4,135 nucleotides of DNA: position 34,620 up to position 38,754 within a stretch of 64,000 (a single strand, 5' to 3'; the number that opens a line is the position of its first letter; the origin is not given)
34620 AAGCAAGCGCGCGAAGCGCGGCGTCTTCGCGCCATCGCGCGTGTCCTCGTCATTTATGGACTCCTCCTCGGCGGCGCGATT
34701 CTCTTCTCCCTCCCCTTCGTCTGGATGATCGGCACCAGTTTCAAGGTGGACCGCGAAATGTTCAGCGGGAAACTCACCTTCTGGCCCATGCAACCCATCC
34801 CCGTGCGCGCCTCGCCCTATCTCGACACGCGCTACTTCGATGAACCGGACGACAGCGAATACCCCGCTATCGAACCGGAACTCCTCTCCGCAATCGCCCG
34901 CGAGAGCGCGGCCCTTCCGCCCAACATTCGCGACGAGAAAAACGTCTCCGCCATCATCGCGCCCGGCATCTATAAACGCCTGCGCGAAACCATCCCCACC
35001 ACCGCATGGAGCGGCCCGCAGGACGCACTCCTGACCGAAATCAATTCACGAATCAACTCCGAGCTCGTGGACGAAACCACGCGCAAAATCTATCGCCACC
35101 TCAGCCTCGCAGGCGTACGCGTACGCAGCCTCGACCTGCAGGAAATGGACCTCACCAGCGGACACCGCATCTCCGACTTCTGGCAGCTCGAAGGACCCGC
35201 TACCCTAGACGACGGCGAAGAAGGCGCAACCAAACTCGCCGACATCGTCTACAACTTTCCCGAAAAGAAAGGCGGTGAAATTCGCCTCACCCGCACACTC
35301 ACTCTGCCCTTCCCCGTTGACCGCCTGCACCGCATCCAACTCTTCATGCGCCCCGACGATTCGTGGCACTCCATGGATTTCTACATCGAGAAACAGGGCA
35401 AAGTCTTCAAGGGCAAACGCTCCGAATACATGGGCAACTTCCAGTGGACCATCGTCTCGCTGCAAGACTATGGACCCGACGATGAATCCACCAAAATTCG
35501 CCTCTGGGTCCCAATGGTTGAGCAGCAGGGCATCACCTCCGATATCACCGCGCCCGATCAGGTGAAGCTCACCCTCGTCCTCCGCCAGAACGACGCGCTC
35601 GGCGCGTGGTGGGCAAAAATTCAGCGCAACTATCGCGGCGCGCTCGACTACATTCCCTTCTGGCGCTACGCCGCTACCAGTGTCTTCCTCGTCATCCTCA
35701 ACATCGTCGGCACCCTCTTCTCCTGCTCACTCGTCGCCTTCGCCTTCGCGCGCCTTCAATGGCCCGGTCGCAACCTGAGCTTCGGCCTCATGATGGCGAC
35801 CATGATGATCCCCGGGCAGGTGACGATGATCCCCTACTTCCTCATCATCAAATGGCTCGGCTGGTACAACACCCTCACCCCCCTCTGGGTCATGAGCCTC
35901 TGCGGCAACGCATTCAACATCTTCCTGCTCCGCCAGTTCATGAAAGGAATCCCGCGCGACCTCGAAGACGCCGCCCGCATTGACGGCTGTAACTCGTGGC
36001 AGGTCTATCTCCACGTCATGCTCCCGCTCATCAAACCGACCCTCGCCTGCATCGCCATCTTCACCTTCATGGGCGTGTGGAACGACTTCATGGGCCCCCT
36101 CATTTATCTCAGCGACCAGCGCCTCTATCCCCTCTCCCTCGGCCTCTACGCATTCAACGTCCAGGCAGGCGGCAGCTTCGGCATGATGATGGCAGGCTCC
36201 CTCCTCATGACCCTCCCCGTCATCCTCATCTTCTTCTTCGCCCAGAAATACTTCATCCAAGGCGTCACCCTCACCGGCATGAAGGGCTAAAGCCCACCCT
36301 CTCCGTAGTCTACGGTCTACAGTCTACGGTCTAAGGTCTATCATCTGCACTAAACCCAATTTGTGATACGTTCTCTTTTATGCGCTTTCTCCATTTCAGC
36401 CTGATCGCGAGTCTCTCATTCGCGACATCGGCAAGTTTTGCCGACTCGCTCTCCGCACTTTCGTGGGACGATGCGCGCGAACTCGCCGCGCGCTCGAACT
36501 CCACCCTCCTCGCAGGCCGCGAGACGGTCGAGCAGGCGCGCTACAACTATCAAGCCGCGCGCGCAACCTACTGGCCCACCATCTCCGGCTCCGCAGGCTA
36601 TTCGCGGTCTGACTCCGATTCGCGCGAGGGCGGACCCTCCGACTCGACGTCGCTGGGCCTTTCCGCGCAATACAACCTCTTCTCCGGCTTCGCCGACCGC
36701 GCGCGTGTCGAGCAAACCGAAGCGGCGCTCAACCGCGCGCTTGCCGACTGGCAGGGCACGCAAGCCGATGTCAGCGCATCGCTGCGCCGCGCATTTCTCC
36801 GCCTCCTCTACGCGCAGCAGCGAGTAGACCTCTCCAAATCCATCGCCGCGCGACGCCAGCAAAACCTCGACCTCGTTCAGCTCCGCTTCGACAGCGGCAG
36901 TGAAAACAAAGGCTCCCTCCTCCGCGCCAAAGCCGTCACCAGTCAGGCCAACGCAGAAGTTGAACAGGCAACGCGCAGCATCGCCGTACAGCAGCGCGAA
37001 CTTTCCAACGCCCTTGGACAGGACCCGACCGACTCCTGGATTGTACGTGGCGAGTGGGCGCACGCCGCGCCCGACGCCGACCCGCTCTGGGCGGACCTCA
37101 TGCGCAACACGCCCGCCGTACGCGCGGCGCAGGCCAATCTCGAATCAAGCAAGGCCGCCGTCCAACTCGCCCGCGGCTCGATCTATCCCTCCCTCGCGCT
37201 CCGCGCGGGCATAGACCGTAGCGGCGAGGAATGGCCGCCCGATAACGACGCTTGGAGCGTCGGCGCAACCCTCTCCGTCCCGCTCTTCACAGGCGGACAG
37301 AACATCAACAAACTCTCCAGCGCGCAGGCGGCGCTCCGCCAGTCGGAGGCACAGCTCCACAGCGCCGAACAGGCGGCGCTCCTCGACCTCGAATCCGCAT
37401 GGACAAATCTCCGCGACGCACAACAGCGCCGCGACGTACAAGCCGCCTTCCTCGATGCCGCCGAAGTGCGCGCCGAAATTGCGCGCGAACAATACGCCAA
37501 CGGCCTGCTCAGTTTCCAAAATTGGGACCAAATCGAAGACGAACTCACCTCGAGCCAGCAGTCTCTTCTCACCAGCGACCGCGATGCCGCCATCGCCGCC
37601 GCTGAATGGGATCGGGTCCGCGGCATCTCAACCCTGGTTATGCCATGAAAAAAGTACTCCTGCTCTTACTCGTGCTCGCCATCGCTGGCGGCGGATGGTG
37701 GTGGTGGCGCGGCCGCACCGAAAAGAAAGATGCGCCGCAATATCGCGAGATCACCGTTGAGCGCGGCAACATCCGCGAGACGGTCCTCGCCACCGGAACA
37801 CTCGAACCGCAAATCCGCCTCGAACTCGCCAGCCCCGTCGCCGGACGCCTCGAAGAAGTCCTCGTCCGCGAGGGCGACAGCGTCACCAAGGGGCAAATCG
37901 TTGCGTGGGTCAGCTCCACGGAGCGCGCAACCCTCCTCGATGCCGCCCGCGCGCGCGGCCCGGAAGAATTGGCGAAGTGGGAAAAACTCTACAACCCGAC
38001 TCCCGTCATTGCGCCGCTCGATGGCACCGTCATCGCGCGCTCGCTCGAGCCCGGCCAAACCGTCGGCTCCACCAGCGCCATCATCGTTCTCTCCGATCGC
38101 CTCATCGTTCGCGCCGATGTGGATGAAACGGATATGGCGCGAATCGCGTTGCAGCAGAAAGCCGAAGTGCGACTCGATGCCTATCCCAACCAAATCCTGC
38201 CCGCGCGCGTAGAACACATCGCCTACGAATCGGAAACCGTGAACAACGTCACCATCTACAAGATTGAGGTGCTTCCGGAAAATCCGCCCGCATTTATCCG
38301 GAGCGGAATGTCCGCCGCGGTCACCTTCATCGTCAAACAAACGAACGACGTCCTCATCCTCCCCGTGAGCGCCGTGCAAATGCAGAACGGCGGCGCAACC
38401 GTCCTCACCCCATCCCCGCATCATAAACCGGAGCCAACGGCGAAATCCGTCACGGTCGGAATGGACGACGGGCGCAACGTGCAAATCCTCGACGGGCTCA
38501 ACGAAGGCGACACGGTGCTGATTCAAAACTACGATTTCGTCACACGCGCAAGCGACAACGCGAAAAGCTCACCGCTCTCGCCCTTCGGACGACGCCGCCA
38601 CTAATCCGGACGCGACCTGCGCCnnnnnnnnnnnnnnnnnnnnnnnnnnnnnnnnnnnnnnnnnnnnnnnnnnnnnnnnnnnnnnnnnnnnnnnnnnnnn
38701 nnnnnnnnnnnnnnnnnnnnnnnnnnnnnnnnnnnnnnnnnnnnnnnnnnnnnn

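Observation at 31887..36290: Atypical sugar ABC importer: solute-binding protein fused to a MalF-like permease, plus a MalG-like permease with a ~300-aa periplasmic insert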

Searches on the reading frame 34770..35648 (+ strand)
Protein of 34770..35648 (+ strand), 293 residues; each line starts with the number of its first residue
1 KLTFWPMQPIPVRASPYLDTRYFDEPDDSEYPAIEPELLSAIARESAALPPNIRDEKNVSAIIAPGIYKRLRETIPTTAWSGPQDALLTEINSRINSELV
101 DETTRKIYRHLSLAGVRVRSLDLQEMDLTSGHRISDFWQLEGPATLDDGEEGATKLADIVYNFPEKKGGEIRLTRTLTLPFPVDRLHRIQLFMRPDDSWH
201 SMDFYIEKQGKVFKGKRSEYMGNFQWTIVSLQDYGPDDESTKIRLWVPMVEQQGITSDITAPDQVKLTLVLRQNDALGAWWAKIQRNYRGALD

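Call 23: search_protein_representatives(protein=window:34770-35648:+)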
Query: 293 residues. Proteins with E-value up to 0.001 (for the whole library): 95; up to 1e-10: 46; up to 1e-30: 16. The best 95 are listed.
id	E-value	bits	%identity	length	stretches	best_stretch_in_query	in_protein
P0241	1.4e-100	352.6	55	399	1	2-293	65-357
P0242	1.5e-59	217.9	42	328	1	2-251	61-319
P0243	6.7e-50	186.2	36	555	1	4-293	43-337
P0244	1.5e-49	185.1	44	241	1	1-198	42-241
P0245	3.3e-49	183.9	60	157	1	71-216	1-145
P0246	1.4e-41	158.9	36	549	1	6-291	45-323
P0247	1.1e-40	155.9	33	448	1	1-293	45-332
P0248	2.4e-39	151.6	32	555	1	1-288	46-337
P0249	2.6e-39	151.4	35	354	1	4-293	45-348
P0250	9.7e-39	149.6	39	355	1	78-293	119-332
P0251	5.0e-38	147.2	33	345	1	1-288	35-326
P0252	2.7e-36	141.5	29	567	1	5-289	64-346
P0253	1.4e-35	139.2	40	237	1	97-293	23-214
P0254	5.2e-35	137.3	44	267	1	96-275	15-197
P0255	1.7e-33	132.3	30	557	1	2-289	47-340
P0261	7.7e-24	100.6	27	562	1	6-292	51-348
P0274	1.7e-16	76.5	29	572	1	4-293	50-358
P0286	7.9e-11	57.9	23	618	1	49-291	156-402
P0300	1.2e-08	50.7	23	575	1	6-292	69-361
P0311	2.0e-07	46.7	29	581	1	4-289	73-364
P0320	4.6e-06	42.3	29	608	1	6-291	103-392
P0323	1.5e-05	40.6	27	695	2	88-289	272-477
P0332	2.6e-04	36.5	24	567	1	4-292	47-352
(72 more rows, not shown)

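Call 24: predict_structure(alignment_id=A2)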
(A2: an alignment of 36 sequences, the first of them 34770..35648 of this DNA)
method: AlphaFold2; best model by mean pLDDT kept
length: 293 residues; sequences in the alignment: 36
mean_pLDDT: 90.9   pTM: 0.86
mean pLDDT of the five models: 90.9, 89.9, 89.8, 89.5, 88.0
residues with pLDDT >= 90: 222; 70-90: 56; 50-70: 12; < 50: 3
segments of 3 or more residues with pLDDT < 50: none
pLDDT, mean of each block of 10 residues (from residue 1): 61 92 91 94 87 88 96 95 94 94 93 96 89 96 96 94 88 97 95 94 97 95 91 79 81 96 98 92 83 69
secondary structure, 60 per line:
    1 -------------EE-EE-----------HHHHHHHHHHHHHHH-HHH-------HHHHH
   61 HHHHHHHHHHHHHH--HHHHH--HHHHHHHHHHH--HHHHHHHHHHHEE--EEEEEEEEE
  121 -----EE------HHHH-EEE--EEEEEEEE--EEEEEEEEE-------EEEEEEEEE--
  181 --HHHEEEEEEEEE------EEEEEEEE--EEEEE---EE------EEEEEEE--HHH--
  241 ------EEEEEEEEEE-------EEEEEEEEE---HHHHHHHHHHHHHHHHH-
elements in order: H30-44 H56-74 H77-81 H84-94 H97-107 E112-120 H134-137 E139-141 E144-151 E154-162 E170-178 E186-194 E201-208 E211-215 E227-233 E247-256 E264-272 H276-292

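Call 29: list_cluster_members(proteins=[P0243, P0252, P0261, P0274, P0286, P0300, P0311, P0320, P0323, P0332])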
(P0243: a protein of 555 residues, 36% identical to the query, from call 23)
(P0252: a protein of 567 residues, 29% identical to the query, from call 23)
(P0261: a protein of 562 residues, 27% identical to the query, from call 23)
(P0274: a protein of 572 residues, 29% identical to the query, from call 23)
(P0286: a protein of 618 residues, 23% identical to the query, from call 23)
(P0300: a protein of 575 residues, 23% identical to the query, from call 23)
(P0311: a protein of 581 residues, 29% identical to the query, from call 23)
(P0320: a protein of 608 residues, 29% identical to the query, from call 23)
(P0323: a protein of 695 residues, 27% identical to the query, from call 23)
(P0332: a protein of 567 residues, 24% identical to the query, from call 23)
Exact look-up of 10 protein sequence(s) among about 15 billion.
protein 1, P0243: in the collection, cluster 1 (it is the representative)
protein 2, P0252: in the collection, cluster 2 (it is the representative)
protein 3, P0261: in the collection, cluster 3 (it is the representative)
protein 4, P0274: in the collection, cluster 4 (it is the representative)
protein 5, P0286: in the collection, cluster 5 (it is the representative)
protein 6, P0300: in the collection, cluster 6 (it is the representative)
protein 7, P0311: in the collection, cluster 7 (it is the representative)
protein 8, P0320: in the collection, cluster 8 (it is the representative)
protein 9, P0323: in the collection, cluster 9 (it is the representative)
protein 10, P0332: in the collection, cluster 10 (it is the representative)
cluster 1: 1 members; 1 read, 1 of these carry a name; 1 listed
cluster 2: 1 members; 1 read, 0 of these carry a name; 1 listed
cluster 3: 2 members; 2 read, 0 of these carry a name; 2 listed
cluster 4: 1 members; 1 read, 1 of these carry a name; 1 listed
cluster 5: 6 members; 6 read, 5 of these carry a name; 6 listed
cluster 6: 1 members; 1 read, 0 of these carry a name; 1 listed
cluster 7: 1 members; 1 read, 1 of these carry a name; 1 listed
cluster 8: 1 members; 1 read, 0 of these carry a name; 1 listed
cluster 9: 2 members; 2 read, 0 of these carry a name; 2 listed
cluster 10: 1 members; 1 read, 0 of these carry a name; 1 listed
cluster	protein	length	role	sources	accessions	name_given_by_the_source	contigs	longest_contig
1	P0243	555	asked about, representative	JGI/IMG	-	ABC-type glycerol-3-phosphate transport system permease component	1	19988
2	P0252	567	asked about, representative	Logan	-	-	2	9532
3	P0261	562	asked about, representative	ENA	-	-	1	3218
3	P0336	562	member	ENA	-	-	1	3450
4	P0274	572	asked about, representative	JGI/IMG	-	multiple sugar transport system permease protein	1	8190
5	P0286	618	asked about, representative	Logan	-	-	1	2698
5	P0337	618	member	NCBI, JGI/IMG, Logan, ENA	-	ABC-type glycerol-3-phosphate transport system permease component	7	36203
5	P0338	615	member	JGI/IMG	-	ABC-type glycerol-3-phosphate transport system permease component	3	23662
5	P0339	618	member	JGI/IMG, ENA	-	ABC-type glycerol-3-phosphate transport system permease component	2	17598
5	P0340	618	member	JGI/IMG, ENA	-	ABC-type glycerol-3-phosphate transport system permease component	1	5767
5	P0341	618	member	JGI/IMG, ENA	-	ABC-type glycerol-3-phosphate transport system permease component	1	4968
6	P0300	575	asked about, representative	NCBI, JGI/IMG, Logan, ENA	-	-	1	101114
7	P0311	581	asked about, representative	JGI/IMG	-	multiple sugar transport system permease protein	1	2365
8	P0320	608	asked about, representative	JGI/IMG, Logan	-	-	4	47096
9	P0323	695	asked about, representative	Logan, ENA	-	-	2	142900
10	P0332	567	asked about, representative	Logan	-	-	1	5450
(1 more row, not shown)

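Call 30: find_related_loci(query=A2, collection=genome_contigs, flank=8000)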
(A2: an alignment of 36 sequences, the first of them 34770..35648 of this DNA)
Query A2 (293 aa) in genome_contigs; peptide patterns used: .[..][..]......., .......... (x = any residue, [..] = any of these).
599 stretches matched a pattern (row limit reached: there are more); 134 encode a relative of the query (tblastn E <= 1e-3); the best 80 are kept; 80 distinct loci.
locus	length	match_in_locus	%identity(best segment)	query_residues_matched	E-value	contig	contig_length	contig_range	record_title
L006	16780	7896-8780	50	1-293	2e-98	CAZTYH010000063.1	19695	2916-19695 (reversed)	MAG TPA_asm: uncultured Verrucomicrobiota bacterium isolate SRP241326_co1_344 genome assembly, contig: NODE_4023_length_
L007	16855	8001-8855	47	1-293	3e-86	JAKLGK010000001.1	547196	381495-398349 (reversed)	MAG: Verrucomicrobia bacterium isolate RA.bin38 RA.bin38_1, whole genome shotgun sequence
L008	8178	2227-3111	45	1-293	6e-85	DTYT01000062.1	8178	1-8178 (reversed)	MAG TPA_asm: Kiritimatiellae bacterium isolate UWMA-0228 k99_1485437, whole genome shotgun sequence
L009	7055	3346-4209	43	1-293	7e-81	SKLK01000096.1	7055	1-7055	MAG: Kiritimatiellae bacterium isolate CSSed162cmA_21 CSSed16-2cmA-48203, whole genome shotgun sequence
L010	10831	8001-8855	43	1-293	5e-79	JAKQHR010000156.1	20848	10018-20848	MAG: Verrucomicrobiota bacterium isolate USDE_metabat.36 k141_1966627, whole genome shotgun sequence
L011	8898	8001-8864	41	2-293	6e-79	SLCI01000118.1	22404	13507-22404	MAG: Kiritimatiellae bacterium isolate CSSed162cmB_494 CSSed16-2cmB-4645, whole genome shotgun sequence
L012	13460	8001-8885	43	1-293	1e-76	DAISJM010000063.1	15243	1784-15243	MAG TPA_asm: Verrucomicrobiota bacterium isolate CTOTU18273 NODE_4456_length_15243_cov_6.472083, whole genome shotgun se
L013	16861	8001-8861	41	1-293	1e-64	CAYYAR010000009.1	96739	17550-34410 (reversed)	MAG TPA_asm: uncultured Verrucomicrobiota bacterium isolate SRP319275_co3_139 genome assembly, contig: NODE_351_length_9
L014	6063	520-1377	42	2-293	2e-63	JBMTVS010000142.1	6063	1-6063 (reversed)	MAG: Kiritimatiellia bacterium isolate LKB_V8_S20_100percent_par_LKB_V8_S20_metabat.121 NODE_11467_length_6063_cov_4.470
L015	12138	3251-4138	39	2-293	3e-62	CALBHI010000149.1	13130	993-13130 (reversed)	MAG TPA_asm: uncultured Verrucomicrobia bacterium isolate SRR5576005_bin.32_CONCOCT_v1.1_MAG genome assembly, contig: ER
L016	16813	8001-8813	37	1-293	2e-60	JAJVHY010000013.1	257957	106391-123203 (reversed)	MAG: Verrucomicrobiia bacterium isolate Bin_23R c_000000000212, whole genome shotgun sequence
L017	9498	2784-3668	40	1-292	2e-57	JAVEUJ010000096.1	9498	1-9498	MAG: Kiritimatiellia bacterium isolate BF2_42 NODE_4239_length_9498_cov_4.174487_Biofilm2, whole genome shotgun sequence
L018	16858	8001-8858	38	6-293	2e-57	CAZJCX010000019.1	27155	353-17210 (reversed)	MAG TPA_asm: uncultured Verrucomicrobiota bacterium isolate SRP290908_co1_105 genome assembly, contig: NODE_2141_length_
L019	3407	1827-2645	38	1-293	2e-57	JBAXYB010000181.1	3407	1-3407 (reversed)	MAG: Verrucomicrobiota bacterium isolate ELA754 MAG754_181, whole genome shotgun sequence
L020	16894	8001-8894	35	1-292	2e-53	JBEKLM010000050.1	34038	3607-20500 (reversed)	MAG: Verrucomicrobiia bacterium isolate SPRUCE 370 SPRUCE_370_50, whole genome shotgun sequence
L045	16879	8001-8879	32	6-293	6e-42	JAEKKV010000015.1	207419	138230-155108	MAG: Verrucomicrobia bacterium isolate SH_63_30 SH_S37_scaffold_22, whole genome shotgun sequence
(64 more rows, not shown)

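Call 51: fold_search(model_id=the predicted structure, library=pdb)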
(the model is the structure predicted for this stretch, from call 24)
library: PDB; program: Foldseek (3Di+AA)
matches with E <= 10: 1037; with E <= 0.001: 0
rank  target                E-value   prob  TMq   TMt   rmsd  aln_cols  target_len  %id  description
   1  4bq2_D                2.8e-03  0.72  0.22  0.11  12.9       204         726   10  Structural analysis of an exo-beta-agarase (released 2013-08-14)
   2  4bq5_A                5.4e-03  0.60  0.21  0.10  13.4       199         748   10  Structural analysis of an exo-beta-agarase (released 2013-08-14)
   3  4bq2_B                5.4e-03  0.44  0.20  0.10  13.4       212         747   10  Structural analysis of an exo-beta-agarase (released 2013-08-14)
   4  4bq3_D                6.9e-03  0.47  0.20  0.10  13.3       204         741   11  Structural analysis of an exo-beta-agarase (released 2013-08-14)
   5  4bq2_C                7.3e-03  0.38  0.18  0.09  13.7       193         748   11  Structural analysis of an exo-beta-agarase (released 2013-08-14)
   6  6xj9_A                8.3e-03  0.28  0.16  0.08  15.8       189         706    8  Structure of PfGH50B (released 2020-09-16)
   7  5z6p_A                9.3e-03  0.63  0.22  0.11  11.1       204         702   11  The crystal structure of an agarase, AgWH50C (released 2019-01-02)
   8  4bq3_C                1.1e-02  0.38  0.19  0.09  13.7       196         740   12  Structural analysis of an exo-beta-agarase (released 2013-08-14)
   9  4d0q                  1.1e-02  0.21  0.15  0.22  12.4       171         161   11  Hyaluronan Binding Module of the Streptococcal Pneumoniae Hyaluronate Lyase (released 2014-08-06)
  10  9qgl_7A               1.3e-02  0.18  0.14  0.16  18.1       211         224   11  Cryo-EM structure of the PlPVC1 baseplate, 6-fold symmetrized (C6), in extended state (released 2025-10-29)
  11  4bq3_A                1.5e-02  0.35  0.19  0.10  13.5       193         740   11  Structural analysis of an exo-beta-agarase (released 2013-08-14)
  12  8dwv_H                1.6e-02  0.41  0.18  0.16  12.5       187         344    8  Full-length wild type SPOP (released 2023-01-18)
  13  9cyn_A                1.8e-02  0.11  0.12  0.15  14.4       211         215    8  Flagellar filament sheath protein FlaA1 (released 2026-03-18)
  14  4bq2_A                1.9e-02  0.33  0.21  0.10  13.6       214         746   11  Structural analysis of an exo-beta-agarase (released 2013-08-14)
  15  8tni_J                2.6e-02  0.04  0.08  0.10  25.7       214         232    7  Cryo-EM structure of HIV-1 Env BG505 DS-SOSIP in complex with broadly neutralizing bi-specific antibody CAP256L-R27 ta (released 2024-05-08)
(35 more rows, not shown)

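Call 79: search_protein_families(library=ncbifam, proteins=[L045:307-2217:-], max_evalue=1e-10)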
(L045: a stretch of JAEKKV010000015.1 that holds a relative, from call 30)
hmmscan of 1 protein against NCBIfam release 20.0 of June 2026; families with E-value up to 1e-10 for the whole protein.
L045:307-2217:- (637 aa): 164 families (the best 25 are shown)
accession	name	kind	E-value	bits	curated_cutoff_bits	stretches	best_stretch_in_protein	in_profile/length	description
NF008653.0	PRK11650.1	subfamily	9.5e-142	472.3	432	1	258-635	1-354/357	sn-glycerol-3-phosphate ABC transporter ATP-binding protein UgpC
NF008233.0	PRK11000.1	equivalog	1e-119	399.7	568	1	258-629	1-354/369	maltose/maltodextrin ABC transporter ATP-binding protein MalK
NF006987.0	PRK09452.1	equivalog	1e-98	330.5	482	1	261-603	18-343/378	spermidine/putrescine ABC transporter ATP-binding protein PotA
NF040933.2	ABC_arch_GlcV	equivalog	4.4e-93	312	450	1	260-628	2-357/357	glucose ABC transporter ATP-binding protein GlcV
TIGR01187.1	potA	subfamily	5.5e-91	305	355.6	1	296-608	1-301/325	polyamine ABC transporter ATP-binding protein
TIGR03265.1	PhnT2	equivalog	6.6e-87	292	457.7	1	277-594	16-311/353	putative 2-aminoethylphosphonate ABC transporter ATP-binding protein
NF043075.1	MMSYN1_0197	equivalog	7.8e-86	288.1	550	1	273-511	10-246/341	spermidine/putrescine ABC transporter ATP-binding protein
NF008513.0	PRK11432.1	equivalog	9.1e-83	278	496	1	279-524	20-261/351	ferric ABC transporter ATP-binding protein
NF040840.2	tungstate_WtpC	equivalog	5.7e-81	272.5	440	1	281-628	16-347/347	tungstate ABC transporter ATP-binding protein WtpC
TIGR03258.1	PhnT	equivalog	4.6e-78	262.8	499.15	1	279-520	22-262/359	2-aminoethylphosphonate ABC transport system ATP-binding subunit PhnT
TIGR00968.1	3a0106s01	subfamily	2.2e-75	253.2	342.75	1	278-498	13-233/237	sulfate ABC transporter ATP-binding protein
NF008621.0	PRK11607.1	equivalog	7.7e-75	252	613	1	272-541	26-289/377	putrescine ABC transporter ATP-binding subunit PotG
TIGR01186.1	proV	subfamily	9.1e-66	222.4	326.6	1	278-500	6-234/363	betaine/proline/choline family ABC transporter ATP-binding protein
NF008105.0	PRK10851.1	equivalog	7.4e-65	219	502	1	278-508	15-247/362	sulfate/thiosulfate ABC transporter ATP-binding protein CysA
TIGR03415.1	ABC_choXWV_ATP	equivalog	8.8e-55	186.2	483.75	1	278-498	37-267/382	choline ABC transporter ATP-binding protein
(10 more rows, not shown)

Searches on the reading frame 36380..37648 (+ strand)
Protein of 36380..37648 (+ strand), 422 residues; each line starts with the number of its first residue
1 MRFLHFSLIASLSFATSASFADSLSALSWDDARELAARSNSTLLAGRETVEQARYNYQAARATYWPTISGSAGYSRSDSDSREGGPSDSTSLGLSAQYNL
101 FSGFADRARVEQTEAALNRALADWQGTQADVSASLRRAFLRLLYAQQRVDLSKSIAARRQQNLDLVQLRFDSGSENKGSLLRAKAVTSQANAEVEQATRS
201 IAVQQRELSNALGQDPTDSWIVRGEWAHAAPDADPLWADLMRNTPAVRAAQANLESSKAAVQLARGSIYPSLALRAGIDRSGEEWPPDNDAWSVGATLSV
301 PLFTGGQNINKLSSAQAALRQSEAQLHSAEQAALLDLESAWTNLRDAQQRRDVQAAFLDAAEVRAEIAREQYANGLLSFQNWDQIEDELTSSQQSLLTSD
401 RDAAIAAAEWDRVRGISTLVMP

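Call 7: search_protein_families(library=pfam, proteins=[window:36380-37648:+], max_evalue=0.01)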
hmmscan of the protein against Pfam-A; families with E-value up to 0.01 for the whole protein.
window:36380-37648:+ (422 aa): 1 family
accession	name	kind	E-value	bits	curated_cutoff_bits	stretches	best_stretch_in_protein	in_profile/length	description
PF02321.23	OEP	-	5.9e-62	209.3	22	2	236-411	4-183/187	Outer membrane efflux protein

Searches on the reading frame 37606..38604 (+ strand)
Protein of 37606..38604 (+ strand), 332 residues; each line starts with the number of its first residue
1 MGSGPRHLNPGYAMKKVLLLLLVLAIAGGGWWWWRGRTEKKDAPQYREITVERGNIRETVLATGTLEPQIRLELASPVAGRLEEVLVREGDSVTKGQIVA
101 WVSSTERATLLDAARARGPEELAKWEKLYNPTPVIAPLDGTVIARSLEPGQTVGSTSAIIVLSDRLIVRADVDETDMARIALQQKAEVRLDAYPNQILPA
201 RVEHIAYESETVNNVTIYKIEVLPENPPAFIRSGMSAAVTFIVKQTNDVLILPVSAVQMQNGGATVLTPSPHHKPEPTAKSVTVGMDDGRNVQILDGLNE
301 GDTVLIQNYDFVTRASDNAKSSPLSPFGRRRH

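Call 7: search_protein_families(library=pfam, proteins=[window:37606-38604:+], max_evalue=0.01)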
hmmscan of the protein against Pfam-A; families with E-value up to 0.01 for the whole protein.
window:37606-38604:+ (332 aa): 5 families
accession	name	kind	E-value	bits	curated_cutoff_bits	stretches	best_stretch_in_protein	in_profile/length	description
PF16576.10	HlyD_D23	-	2.4e-14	53.6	30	1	120-235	97-212/214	Barrel-sandwich domain of CusB or HlyD membrane-fusion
PF13437.12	HlyD_3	-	3.4e-14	53.9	22.2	1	134-225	2-96/106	HlyD family secretion protein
PF13533.13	Biotin_lipoyl_2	-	2.7e-07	30.7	29.8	1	73-98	2-27/32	Biotin-lipoyl like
PF01551.29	Peptidase_M23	-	0.00013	22.6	28.7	0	80-109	50-79/96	Peptidase family M23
PF00364.28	Biotin_lipoyl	-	0.00031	20.9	22.1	1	73-100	44-71/73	Biotin-requiring enzyme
